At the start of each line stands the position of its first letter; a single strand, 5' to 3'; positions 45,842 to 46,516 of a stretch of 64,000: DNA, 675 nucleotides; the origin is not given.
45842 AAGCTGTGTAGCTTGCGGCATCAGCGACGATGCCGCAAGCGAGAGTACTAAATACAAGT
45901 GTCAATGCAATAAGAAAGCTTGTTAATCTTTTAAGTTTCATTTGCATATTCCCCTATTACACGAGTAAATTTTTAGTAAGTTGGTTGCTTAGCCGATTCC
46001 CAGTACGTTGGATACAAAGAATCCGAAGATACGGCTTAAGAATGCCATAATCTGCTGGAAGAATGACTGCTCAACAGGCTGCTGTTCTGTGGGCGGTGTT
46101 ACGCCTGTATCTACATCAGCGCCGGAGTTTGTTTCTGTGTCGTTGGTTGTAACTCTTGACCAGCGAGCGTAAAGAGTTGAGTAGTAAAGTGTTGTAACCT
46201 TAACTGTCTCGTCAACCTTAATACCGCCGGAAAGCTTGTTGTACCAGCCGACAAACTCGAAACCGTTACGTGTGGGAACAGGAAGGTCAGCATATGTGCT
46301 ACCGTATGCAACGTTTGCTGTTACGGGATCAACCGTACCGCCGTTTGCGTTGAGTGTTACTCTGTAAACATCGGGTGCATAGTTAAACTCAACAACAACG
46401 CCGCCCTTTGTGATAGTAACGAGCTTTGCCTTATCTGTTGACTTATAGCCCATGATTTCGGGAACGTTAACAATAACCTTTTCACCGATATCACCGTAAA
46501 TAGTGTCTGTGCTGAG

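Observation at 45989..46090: Recurrent extreme C-terminal amphipathic motif K-I-x-x-F-(F/L)-S-(K/R)-(I/L)-(F/I)-G-(F/L) on unrelated secreted proteins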

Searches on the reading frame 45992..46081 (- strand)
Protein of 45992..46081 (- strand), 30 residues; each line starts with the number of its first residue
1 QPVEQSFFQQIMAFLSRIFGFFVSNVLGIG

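Call 25: search_protein_representatives(alignment_id=A3)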
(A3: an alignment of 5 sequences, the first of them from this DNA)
Query: 5 sequences, 29 profile positions. Proteins with E-value up to 0.001 (for the whole library): 122; up to 1e-10: 0; up to 1e-30: 0. The best 122 are listed.
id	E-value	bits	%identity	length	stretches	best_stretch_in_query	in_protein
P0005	2.3e-09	52.9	-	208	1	2-29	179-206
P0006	7.9e-09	51.2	-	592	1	2-29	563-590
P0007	4.5e-08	48.8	-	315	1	1-29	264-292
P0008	6.5e-08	48.3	-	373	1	2-29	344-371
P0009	1.4e-07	47.2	-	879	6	6-22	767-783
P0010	1.5e-07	47.1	-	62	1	2-29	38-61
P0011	1.9e-07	46.8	-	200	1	2-29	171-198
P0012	2.3e-07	46.6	-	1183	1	1-29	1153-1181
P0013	3.2e-07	46.1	-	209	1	1-29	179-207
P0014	5.3e-07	45.4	-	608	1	2-29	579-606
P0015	6.1e-07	45.2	-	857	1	1-29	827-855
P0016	7.1e-07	45.0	-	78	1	1-29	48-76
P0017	9.8e-07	44.5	-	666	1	2-27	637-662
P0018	1.7e-06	43.8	-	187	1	2-29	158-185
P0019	1.7e-06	43.8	-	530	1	2-29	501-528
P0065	6.6e-05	38.7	-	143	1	2-28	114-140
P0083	1.7e-04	37.4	-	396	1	2-29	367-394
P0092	2.2e-04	37.0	-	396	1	1-29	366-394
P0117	6.4e-04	35.6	-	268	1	1-29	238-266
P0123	8.2e-04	35.2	-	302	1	2-29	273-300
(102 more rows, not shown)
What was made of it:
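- Tried and rejected: The exhaustive representatives search (call 25) did that job.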

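Call 81: search_protein_families(library=pfam, proteins=[P0018, P0123, P0117, P0065, P0092, P0083], max_evalue=1)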
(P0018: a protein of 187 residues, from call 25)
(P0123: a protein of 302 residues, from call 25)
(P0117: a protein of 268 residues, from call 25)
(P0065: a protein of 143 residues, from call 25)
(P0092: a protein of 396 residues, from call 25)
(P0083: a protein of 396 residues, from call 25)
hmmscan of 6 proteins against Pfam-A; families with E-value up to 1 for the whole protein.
P0018 (187 aa): 1 family
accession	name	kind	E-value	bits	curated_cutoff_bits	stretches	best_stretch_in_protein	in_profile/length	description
PF04438.22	zf-HIT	-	0.0056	16.8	24.7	1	137-156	11-30/30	HIT zinc finger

P0123 (302 aa): 0 families

P0117 (268 aa): 2 families
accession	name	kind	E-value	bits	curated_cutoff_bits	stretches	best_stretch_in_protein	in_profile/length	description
PF20606.3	DUF6799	-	0.33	11.2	26.8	1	128-147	26-44/63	Domain of unknown function (DUF6799)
PF12773.13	DZR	-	0.44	11.2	27.3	0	205-235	2-34/45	Double zinc ribbon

P0065 (143 aa): 0 families

P0092 (396 aa): 2 families
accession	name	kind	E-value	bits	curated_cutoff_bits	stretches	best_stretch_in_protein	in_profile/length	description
PF17283.8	Zn_ribbon_SprT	-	0.0029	18.1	28.1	1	44-95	1-34/38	SprT-like zinc ribbon domain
PF21817.3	CapR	-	0.03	14.9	24.2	1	97-136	7-46/67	CapR homology domain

P0083 (396 aa): 9 families
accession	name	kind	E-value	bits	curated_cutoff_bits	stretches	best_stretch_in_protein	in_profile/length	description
PF07739.18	TipAS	-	0.032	15.2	23.8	1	198-264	2-70/117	TipAS antibiotic-recognition domain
PF23991.1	DUF7310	-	0.058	14.3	40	1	209-259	4-59/83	Coiled-coil region of unknown function (DUF7310)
PF10779.14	XhlA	-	0.11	13.1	34.7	1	216-250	11-45/67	Haemolysin XhlA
PF07926.17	TPR_MLP1_2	-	0.2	12.1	36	1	198-262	46-110/129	TPR/MLP1/MLP2-like protein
PF14712.11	Snapin_Pallidin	-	0.21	12.5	29.6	1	209-262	27-80/89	Snapin/Pallidin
PF04048.20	Sec8_N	-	0.25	11.7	26.8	1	209-254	73-117/142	Exocyst complex component Sec8 N-terminal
PF16469.10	NPA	-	0.29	12.2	27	0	212-246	77-110/123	Nematode polyprotein allergen ABA-1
PF14362.11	DUF4407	-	0.32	10.7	31.3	1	190-255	102-166/297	Domain of unknown function (DUF4407)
PF06810.17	Phage_scaffold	-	0.37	11.2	35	1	200-262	5-74/170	Phage capsid assembly scaffolding protein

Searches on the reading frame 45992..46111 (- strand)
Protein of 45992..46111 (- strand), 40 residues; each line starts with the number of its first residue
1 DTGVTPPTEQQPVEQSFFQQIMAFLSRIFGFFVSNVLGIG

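Call 12: find_homologous_proteins(query=A2, max_evalue=10)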
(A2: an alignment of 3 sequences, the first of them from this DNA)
Query A2 (3 sequences) (40 aa, profile of the alignment): 4 proteins with E <= 10 among 4 candidates.
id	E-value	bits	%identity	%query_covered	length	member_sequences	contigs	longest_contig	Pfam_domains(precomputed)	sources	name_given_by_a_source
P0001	1.2e-11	62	62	33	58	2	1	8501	-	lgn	-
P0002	5.0e-9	53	38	68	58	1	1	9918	-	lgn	-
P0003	7.4e-5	40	38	33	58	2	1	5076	-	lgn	-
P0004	1.9e-4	39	40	25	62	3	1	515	-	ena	-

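Call 14: find_encoding_contigs(protein=P0001, flank=10000)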
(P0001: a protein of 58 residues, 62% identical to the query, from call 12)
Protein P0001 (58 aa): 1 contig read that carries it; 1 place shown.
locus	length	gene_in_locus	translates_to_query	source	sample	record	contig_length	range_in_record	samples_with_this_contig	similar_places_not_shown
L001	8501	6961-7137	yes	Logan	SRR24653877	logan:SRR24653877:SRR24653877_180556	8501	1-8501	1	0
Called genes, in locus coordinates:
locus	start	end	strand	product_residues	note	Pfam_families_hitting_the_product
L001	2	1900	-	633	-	?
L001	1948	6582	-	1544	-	PF07554:FIVAR (faint), PF09479:Flg_new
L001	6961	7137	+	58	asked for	-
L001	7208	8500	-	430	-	?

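Call 15: find_encoding_contigs(protein=P0002, flank=10000)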
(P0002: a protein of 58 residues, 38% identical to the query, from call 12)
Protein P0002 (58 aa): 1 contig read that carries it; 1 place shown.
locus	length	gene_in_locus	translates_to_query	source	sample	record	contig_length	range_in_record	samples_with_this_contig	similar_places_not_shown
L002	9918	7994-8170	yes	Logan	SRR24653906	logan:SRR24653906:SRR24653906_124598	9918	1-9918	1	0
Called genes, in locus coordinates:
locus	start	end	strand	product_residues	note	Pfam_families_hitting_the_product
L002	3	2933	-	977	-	?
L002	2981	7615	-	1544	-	PF07554:FIVAR (faint), PF09479:Flg_new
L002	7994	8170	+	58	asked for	-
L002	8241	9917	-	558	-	?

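Call 16: find_encoding_contigs(protein=P0003, flank=10000)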
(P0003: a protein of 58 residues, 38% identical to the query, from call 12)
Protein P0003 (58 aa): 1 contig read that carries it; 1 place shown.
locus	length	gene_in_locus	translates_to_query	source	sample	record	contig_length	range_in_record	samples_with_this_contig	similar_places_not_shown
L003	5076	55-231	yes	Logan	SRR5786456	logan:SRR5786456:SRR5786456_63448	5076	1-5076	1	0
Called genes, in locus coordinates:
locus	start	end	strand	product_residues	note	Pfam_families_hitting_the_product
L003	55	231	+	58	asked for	-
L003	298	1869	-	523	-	PF13347:MFS_2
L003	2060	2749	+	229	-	PF04542:Sigma70_r2, PF04545:Sigma70_r4, PF01381:HTH_3 (weak)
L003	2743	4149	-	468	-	PF06808:DctM (faint), PF03606:DcuC, PF03806:ABG_transport (weak)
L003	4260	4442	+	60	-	-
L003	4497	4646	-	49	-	-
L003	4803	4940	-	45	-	-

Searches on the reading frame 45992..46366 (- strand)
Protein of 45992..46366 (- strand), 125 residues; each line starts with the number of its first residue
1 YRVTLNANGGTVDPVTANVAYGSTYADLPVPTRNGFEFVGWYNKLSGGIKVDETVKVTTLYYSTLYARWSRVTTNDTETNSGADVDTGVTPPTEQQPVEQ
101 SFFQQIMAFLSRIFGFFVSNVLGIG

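Call 84: predict_structure(alignment_id=A8)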
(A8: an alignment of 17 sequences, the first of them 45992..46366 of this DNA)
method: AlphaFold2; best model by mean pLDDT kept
length: 125 residues; sequences in the alignment: 17
mean_pLDDT: 74.9   pTM: 0.54
mean pLDDT of the five models: 74.9, 72.2, 70.0, 69.8, 68.1
residues with pLDDT >= 90: 50; 70-90: 28; 50-70: 22; < 50: 25
segments of 3 or more residues with pLDDT < 50: 77-100
pLDDT, mean of each block of 10 residues (from residue 1): 94 95 92 94 79 87 92 60 37 41 69 69 55
secondary structure, 60 per line:
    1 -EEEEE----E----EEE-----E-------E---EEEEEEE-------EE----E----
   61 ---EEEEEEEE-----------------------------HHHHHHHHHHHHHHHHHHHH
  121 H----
elements in order: E2-6 E16-18 E36-42 E64-71 H101-121
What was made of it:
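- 46067..46159 (-): Low-complexity T/D/E/P/Q-rich linker (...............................) before the tail. In the AlphaFold2 model, residues 77-100 of the last 125 have pLDDT below 50, i.e. predicted disordered (call 84).
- On PBP5-type C-terminal amphipathic membrane anchor: AlphaFold2 models a helix at residues 101-121 of 125 after a disordered linker (call 84).
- AlphaFold2 models the giant tail as an isolated helix after a disordered linker (call 84).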
